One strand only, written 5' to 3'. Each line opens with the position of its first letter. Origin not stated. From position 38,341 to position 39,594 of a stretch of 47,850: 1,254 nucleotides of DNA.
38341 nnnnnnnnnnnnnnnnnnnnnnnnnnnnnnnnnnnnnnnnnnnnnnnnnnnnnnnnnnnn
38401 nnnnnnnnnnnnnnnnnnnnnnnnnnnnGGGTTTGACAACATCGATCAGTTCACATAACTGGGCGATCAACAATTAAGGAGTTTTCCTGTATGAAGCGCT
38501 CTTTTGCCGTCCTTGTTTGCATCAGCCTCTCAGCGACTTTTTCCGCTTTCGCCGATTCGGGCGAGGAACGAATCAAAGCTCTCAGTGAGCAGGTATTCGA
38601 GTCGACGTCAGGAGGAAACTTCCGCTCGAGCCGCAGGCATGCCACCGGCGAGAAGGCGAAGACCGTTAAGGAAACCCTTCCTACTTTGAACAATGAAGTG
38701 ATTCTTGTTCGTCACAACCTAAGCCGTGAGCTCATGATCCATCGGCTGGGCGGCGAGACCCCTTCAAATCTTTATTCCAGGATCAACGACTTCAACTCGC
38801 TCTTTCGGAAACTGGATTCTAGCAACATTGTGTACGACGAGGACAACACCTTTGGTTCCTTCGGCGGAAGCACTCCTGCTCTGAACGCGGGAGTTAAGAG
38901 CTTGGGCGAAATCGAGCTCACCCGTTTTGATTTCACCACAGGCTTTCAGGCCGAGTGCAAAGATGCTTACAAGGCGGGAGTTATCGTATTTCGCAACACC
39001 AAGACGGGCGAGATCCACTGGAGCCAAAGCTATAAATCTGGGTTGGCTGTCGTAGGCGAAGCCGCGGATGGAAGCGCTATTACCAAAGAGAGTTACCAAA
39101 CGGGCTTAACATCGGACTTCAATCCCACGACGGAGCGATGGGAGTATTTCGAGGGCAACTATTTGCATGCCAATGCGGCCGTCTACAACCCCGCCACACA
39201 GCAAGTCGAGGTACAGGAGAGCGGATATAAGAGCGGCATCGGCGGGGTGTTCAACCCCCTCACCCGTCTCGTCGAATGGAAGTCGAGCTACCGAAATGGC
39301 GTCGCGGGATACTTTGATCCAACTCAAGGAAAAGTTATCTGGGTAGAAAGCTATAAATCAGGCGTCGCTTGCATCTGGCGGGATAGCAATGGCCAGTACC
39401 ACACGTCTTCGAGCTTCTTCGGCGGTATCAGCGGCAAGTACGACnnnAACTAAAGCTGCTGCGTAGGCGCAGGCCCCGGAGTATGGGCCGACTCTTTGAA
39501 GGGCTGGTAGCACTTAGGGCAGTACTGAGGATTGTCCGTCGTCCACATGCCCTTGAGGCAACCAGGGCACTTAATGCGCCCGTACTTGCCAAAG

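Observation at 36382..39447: Tandem triplication of an uncharacterised secreted protein built from ~21-aa repeats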

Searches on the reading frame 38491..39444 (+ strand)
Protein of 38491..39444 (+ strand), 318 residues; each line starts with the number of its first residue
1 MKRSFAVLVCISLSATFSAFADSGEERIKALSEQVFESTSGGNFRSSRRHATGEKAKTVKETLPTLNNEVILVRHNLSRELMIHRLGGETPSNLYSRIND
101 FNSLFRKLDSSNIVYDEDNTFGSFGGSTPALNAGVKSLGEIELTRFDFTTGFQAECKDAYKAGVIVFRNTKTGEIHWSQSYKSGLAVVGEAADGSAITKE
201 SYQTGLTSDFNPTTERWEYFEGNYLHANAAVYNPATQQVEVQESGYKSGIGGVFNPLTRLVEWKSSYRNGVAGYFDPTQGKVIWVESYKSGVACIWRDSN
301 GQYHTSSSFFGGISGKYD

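Call 3: search_protein_families(library=pfam, proteins=[window:38491-39444:+], max_evalue=10)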
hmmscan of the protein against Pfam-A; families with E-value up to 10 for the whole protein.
window:38491-39444:+ (318 aa): 0 families

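Call 4: search_protein_families(library=ncbifam, proteins=[window:38491-39444:+], max_evalue=10)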
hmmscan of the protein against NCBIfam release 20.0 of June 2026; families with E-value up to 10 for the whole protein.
window:38491-39444:+ (318 aa): 0 families

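Call 6: find_homologous_proteins(query=window:38491-39444:+, max_evalue=0.001)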
Query window:38491-39444:+ (318 aa): 11 proteins with E <= 0.001 among 1238 candidates.
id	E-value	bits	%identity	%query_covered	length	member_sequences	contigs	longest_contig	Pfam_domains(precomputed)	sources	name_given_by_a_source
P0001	1.6e-210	716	100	100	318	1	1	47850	-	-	-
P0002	7.6e-98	346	54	92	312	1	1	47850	-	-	-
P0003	2.0e-78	282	42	97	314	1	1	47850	-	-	-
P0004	1.1e-71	260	45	89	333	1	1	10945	-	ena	-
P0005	2.1e-65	239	44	82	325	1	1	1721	-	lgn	-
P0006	4.6e-64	235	44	84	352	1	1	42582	-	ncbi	-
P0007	4.0e-53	199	45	68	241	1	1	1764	-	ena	-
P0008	3.4e-50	189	44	66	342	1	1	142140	-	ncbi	-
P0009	1.8e-44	170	40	75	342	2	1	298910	-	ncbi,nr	ncbi:MAG: hypothetical protein IT371_05795 [Deltaproteobacteria bacterium]|nr:hypothetical protein [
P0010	1.8e-30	124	42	47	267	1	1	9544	PF16404.12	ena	-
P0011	2.7e-25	107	29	80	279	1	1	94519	-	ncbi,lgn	-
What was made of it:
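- Rarity: 8 outside relatives among 5.8 billion clustered proteins (call 6).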

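Call 7: search_solved_structures(query=window:38491-39444:+, max_evalue=10)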
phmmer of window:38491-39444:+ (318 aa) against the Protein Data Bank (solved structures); distinct sequences matched with E-value up to 10: 1.
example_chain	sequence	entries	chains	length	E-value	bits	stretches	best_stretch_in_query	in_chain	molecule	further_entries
8ut2_A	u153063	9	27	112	0.3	13.5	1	163-204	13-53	Fusion glycoprotein F0 | Fusion glycoprotein F2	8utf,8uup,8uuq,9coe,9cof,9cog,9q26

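Call 9: search_protein_families(library=pfam, proteins=[P0004, P0005, P0006, P0007, P0008, P0009, P0010, P0011], max_evalue=1)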
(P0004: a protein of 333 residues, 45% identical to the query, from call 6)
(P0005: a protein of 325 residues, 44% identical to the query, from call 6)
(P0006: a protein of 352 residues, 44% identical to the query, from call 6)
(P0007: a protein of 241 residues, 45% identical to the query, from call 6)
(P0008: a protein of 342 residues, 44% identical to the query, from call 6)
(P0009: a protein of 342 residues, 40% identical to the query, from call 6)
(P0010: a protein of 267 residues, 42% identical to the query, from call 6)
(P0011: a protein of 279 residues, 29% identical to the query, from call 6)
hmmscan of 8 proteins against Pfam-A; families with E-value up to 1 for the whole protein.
P0004 (333 aa): 0 families

P0005 (325 aa): 1 family
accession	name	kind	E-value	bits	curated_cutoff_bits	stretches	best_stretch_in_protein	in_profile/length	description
PF22392.1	Cmr7b-like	-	0.3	11.3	26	1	149-170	76-97/184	Cmr7b-like, BtrG-like domain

P0006 (352 aa): 1 family
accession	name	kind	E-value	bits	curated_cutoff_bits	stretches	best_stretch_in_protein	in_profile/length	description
PF22987.3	Tudor_KDM3B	-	0.14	12.4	27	0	181-202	19-40/75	Lysine-specific demethylase 3B, tudor domain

P0007 (241 aa): 0 families

P0008 (342 aa): 0 families

P0009 (342 aa): 2 families
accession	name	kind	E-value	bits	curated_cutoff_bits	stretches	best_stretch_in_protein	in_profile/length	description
PF13360.13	PQQ_2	-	5.2e-05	23.5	27.6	1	180-286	41-146/233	Outer membrane protein assembly factor BamB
PF14980.11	TIP39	-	0.0031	17.8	27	1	36-68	9-41/51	TIP39 peptide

P0010 (267 aa): 8 families
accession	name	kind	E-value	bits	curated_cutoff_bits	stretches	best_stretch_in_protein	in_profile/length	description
PF16404.10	BT_2262-like_C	-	3e-07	31.1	29.6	0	151-178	87-114/125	BT_2262-like, C-terminal domain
PF21087.2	Glyco_hydro_134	-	0.00024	22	27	0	169-202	94-124/148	Glycosyl hydrolase family 134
PF11178.13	DUF2963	-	0.0018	18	22.6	0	120-137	12-29/52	Protein of unknown function (DUF2963)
PF17993.7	HA70_C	-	0.0062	16.9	25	0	114-165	27-79/135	Haemagglutinin 70 C-terminal domain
PF17041.10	SasG_E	-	0.021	15.3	25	0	159-171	24-36/48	E domain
PF25630.1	Phycodna_minor_capsid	-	0.6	10.9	27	0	230-264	39-73/96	Phycodnaviridae minor capsid protein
PF12413.13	DLL_N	-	0.64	11.7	25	0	122-186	17-75/84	Homeobox protein distal-less-like N terminal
PF07896.17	DUF1674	-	0.71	10.7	23.5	0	136-150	13-27/50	Protein of unknown function (DUF1674)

P0011 (279 aa): 0 families
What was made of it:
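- On PQQ_2 / BamB beta-propeller (PF13360): The relative P0009 scores 23.5 bits against a 27.6-bit cut-off (call 9).
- The PQQ_2 scores are below the gathering threshold (23.5 versus 27.6 bits; call 9).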

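Call 14: find_encoding_contigs(protein=P0009, flank=8000, max_places=3)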
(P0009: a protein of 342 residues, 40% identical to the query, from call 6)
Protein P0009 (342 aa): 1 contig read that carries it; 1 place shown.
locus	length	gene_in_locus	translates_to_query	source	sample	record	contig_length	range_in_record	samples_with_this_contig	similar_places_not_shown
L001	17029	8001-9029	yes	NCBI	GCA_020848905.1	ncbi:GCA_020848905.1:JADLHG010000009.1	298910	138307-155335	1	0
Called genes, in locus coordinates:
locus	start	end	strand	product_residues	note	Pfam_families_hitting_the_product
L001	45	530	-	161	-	-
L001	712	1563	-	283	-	-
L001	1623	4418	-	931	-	PF00456:Transketolase_N (faint)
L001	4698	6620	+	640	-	PF02784:Orn_Arg_deC_N, PF17810:Arg_decarb_HB, PF17944:Arg_decarbox_C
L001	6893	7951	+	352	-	-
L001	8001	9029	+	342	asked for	-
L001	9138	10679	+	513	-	PF25852:DUF6242_C (faint)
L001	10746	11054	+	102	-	-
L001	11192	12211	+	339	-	-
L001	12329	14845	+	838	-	-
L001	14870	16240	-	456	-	-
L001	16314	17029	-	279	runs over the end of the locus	PF00376:MerR, PF13411:MerR_1, PF28507:Rv1828_C (faint)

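Call 15: find_encoding_contigs(protein=P0006, flank=8000, max_places=3)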
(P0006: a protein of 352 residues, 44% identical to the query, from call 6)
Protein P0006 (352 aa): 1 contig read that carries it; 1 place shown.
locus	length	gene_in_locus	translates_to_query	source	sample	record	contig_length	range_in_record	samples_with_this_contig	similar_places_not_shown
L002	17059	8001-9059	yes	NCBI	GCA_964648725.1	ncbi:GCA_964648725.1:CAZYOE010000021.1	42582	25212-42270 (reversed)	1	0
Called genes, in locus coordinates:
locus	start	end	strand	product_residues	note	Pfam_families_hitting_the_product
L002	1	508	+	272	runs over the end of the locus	?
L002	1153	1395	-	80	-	-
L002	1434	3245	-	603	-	-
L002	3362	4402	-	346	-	PF01790:LGT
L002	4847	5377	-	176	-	PF00719:Pyrophosphatase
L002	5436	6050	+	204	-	PF04367:DUF502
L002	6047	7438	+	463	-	-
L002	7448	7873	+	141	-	PF00472:RF-1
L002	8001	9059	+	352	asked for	-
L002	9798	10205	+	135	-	-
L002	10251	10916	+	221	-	PF02915:Rubrerythrin (faint)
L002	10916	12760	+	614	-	PF02543:Carbam_trans_N, PF16861:Carbam_trans_C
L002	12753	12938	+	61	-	-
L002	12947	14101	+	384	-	-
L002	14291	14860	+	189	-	-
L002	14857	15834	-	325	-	PF13489:Methyltransf_23, PF01209:Ubie_methyltran (weak), PF05219:DREV (weak), PF08241:Methyltransf_11, PF08242:Methyltransf_12, PF13649:Methyltransf_25, PF13847:Methyltransf_31 (weak)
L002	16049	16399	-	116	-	PF04020:Phage_holin_4_2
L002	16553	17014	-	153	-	PF00027:cNMP_binding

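Call 16: find_encoding_contigs(protein=P0008, flank=8000, max_places=3)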
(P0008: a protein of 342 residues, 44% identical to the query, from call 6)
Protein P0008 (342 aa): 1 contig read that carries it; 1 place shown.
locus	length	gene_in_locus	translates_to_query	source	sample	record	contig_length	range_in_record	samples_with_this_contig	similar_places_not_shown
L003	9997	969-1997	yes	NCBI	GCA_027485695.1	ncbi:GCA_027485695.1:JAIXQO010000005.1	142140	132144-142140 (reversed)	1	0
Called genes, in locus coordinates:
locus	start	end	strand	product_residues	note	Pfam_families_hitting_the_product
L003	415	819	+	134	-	-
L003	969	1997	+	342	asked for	-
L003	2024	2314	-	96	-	PF01638:HxlR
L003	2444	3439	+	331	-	PF08240:ADH_N, PF00107:ADH_zinc_N, PF13602:ADH_zinc_N_2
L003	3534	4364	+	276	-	PF00583:Acetyltransf_1 (weak)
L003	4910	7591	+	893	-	PF00176:SNF2-rel_dom, PF00270:DEAD, PF04851:ResIII, PF00271:Helicase_C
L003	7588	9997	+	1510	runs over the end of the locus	PF02384:N6_Mtase (faint), PF07669:Eco57I (weak)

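Call 19: predict_structure(alignment_id=A2)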
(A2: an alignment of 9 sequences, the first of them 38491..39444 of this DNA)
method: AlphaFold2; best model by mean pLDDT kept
length: 318 residues; sequences in the alignment: 9
mean_pLDDT: 88.9   pTM: 0.81
mean pLDDT of the five models: 88.9, 88.1, 87.4, 87.1, 86.9
residues with pLDDT >= 90: 237; 70-90: 49; 50-70: 16; < 50: 16
segments of 3 or more residues with pLDDT < 50: 1-4, 10-16, 316-318
pLDDT, mean of each block of 10 residues (from residue 1): 49 49 85 94 78 94 96 95 92 94 96 89 86 95 91 95 93 93 94 90 93 95 93 96 94 96 96 96 97 94 91 51
secondary structure, 60 per line:
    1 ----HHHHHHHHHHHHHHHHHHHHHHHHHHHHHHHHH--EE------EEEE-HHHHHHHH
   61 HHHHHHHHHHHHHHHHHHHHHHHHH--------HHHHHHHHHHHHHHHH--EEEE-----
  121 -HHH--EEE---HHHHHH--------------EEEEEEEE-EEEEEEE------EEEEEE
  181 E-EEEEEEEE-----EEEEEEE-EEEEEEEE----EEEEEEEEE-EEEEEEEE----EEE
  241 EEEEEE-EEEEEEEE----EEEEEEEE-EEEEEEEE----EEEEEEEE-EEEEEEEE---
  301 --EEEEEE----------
elements in order: H5-37 E48-51 H53-85 H94-109 E112-115 E127-129 H133-138 E153-160 E162-168 E175-181 E183-190 E196-202 E204-211 E216-224 E226-233 E238-246 E248-255 E260-267 E269-276 E281-288 E290-297 E303-308
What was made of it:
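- On Beta-flower / Tubby clan: There are 15 segments and the helices are N-terminal (call 19).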

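Call 22: fold_search(model_id=the predicted structure, library=pdb)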
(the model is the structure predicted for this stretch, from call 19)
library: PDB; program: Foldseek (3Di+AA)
matches with E <= 10: 552; with E <= 0.001: 0
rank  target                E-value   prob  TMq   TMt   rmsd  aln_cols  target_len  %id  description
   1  1a7c_A                1.2e-01  0.04  0.10  0.09  17.1       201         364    6  HUMAN PLASMINOGEN ACTIVATOR INHIBITOR TYPE-1 IN COMPLEX WITH A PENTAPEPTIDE (released 1999-03-23)
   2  6r2h_A                1.3e-01  0.03  0.10  0.14  19.1       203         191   12  Crystal structure of Apo PinO from Porphyromonas gingivitis (released 2020-01-15)
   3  3umn_A                1.4e-01  0.06  0.10  0.22  13.6       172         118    6  Crystal Structure of Lamin-B1 (released 2011-11-30)
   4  8ovn                  1.5e-01  0.03  0.08  0.06  18.1       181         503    9  X-ray structure of the SF-iGluSnFR-S72A (released 2023-05-17)
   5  1ji6                  1.7e-01  0.04  0.13  0.10  25.3       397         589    7  CRYSTAL STRUCTURE OF THE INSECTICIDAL BACTERIAL DEL ENDOTOXIN CRY3Bb1 BACILLUS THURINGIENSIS (released 2001-09-19)
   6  6zui                  2.9e-01  0.02  0.09  0.08  21.5       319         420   10  Crystal structure of the Cys-Ser mutant of the cpYFP-based biosensor for hypochlorous acid (released 2021-06-30)
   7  3kh8_B                4.1e-01  0.04  0.08  0.09  14.0        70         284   17  Crystal structure of MaoC-like dehydratase from Phytophthora Capsici (released 2010-11-10)
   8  3i3e_B                4.3e-01  0.03  0.09  0.04  17.9       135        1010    9  E. COLI (lacZ) BETA-GALACTOSIDASE (M542A) (released 2010-05-12)
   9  5f9g                  4.3e-01  0.02  0.09  0.12  18.2       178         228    9  pnGFP1.5-Y.Cro: circularly permuted green fluorescent protein (with a tyrosine-derived chromophore) (released 2016-02-03)
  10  8f3t                  4.6e-01  0.06  0.07  0.04  13.4        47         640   13  Crystal structure of Penicillin Binding Protein 5 (PBP5) T485M T499I V629E variant apo form from Enterococcus faecium (released 2023-07-05)
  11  9mr0_B                4.9e-01  0.03  0.13  0.13  15.5       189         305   10  Neisseria meningitidis haptoglobin-hemogloblin utilization protein A (released 2026-02-04)
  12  4ruw                  4.9e-01  0.03  0.10  0.09  18.4       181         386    7  The crystal structure of endonuclease/exonuclease/phosphatase from Beutenbergia cavernae DSM 12333 (released 2014-12-24)
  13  8f3j                  5.2e-01  0.06  0.07  0.04  13.3        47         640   13  Crystal structure of Penicillin Binding Protein 5 (PBP5) T485A variant apo form from Enterococcus faecium (released 2023-07-05)
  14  7crg_A                5.2e-01  0.03  0.09  0.17  14.2       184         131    5  Beta-strand-mediated dimeric formation of the extended Ig-like domains of human lamin A/C (released 2021-08-25)
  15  6m63_B                5.2e-01  0.02  0.10  0.09  18.6       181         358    8  Crystal structure of a cAMP sensor G-Flamp1. (released 2021-09-22)
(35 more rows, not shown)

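Call 28: find_related_loci(query=A3, collection=genome_contigs, flank=8000)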
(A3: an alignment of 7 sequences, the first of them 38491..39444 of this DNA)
Query A3 (318 aa) in genome_contigs; peptide patterns used: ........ (x = any residue, [..] = any of these).
11 stretches matched a pattern; 2 encode a relative of the query (tblastn E <= 1e-3); 2 distinct loci.
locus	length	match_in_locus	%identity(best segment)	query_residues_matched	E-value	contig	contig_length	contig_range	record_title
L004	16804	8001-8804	44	42-318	4e-71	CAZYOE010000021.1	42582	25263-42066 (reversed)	MAG TPA_asm: uncultured Pseudobdellovibrionaceae bacterium isolate SRP278252_co2_253 genome assembly, contig: NODE_1600_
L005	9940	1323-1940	44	101-318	1e-55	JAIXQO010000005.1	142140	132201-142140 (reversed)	MAG: Proteobacteria bacterium isolate C4_MAG_00031 pond_C4_MAG_00031_000000000004, whole genome shotgun sequence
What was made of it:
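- The close relative P0006 (44% identical to p3) comes from a Pseudobdellovibrionaceae MAG (call 28).
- Tried and rejected: The genome scan with A3 recovered only two contigs already known (call 28).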

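Call 33: search_protein_representatives(alignment_id=A2)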
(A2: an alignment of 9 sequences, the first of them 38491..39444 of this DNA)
Query: 9 sequences, 326 profile positions. Proteins with E-value up to 0.001 (for the whole library): 136; up to 1e-10: 106; up to 1e-30: 30. The best 136 are listed.
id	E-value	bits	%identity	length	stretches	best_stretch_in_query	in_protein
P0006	4.1e-135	466.6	-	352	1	1-326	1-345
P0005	1.2e-134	465.0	-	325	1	1-323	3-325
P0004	5.2e-133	459.7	-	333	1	2-326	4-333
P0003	5.0e-122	423.6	-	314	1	8-322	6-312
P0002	3.1e-113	394.7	-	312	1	8-326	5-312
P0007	2.0e-105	369.0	-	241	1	87-326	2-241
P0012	4.7e-105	367.8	-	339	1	17-325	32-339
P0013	7.1e-102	357.4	-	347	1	10-326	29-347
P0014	3.3e-88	312.4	-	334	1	16-325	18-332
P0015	2.1e-79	283.5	-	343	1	21-324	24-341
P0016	9.6e-77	274.8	-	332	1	7-322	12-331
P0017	5.4e-74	265.7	-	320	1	8-312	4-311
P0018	9.6e-66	238.6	-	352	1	21-321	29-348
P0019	3.5e-53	197.3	-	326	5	253-300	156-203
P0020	1.1e-52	195.7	-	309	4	230-304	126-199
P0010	9.3e-52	192.6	-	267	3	239-301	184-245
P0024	2.6e-37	145.2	-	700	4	239-301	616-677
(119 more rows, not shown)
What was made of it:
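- On Full-length family (N-module plus repeats; about 17 representatives): Full-length HMM hits cover profile positions 1-326 (call 33).
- Relatives are conserved across several lineages (calls 6, 33).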

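Call 35: search_protein_families(library=pfam, alignment_id=A4, max_evalue=0.001)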
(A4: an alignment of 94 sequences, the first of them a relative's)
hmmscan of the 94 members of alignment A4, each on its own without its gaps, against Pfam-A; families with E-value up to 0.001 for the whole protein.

A. member 1, P0012 (339 aa): 0 families

B. families by the number of members that match (of 94 scanned): 25 families
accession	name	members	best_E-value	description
PF16404.10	BT_2262-like_C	3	2.7e-05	BT_2262-like, C-terminal domain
PF13360.13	PQQ_2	2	1e-05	Outer membrane protein assembly factor BamB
PF22352.2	K319L-like_PKD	1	7.1e-40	K319L-like, PKD domain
PF12796.13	Ank_2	1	1.7e-26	Ankyrin repeats (3 copies)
PF14870.12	PSII_BNR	1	4e-20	Photosynthesis system II assembly factor YCF48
PF22544.2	HYDIN_VesB_CFA65-like_Ig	1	5.9e-19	HYDIN/CFA65/VesB-like, Ig-like domain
PF22073.2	Cep192_D4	1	1.2e-16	Cep192 domain 4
PF13637.12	Ank_4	1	4.9e-14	Ankyrin repeats (many copies)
PF07610.17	DUF1573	1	3.8e-13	Protein of unknown function (DUF1573)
PF00023.36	Ank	1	5.8e-12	Ankyrin repeat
PF13287.12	Fn3_assoc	1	8.8e-12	Fn3 associated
PF13290.12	CHB_HEX_C_1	1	3.3e-11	Chitobiase/beta-hexosaminidase C-terminal domain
PF13857.12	Ank_5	1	3.1e-10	Ankyrin repeats (many copies)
PF15780.11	ASH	1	1.2e-09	Abnormal spindle-like microcephaly-assoc'd, ASPM-SPD-2-Hydin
PF06870.17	RNA_pol_I_A49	1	2.6e-09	A49-like RNA polymerase I associated factor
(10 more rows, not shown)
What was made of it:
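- Closest known: PQQ_2 / BamB-type beta-propeller repeats. Same: Three relatives (P0009 plus 2 of the 94 scanned) give sub-threshold hits (calls 9, 35).
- Homologue P0009 hits PF13360 (PQQ_2) at E 5e-5, and 2 of 94 relatives do so at up to 1e-5 (calls 9, 35). Pfam finds PKD/Ig-like arrays, ankyrin repeats and a Ycf48-like propeller in single members of the scanned set (call 35).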
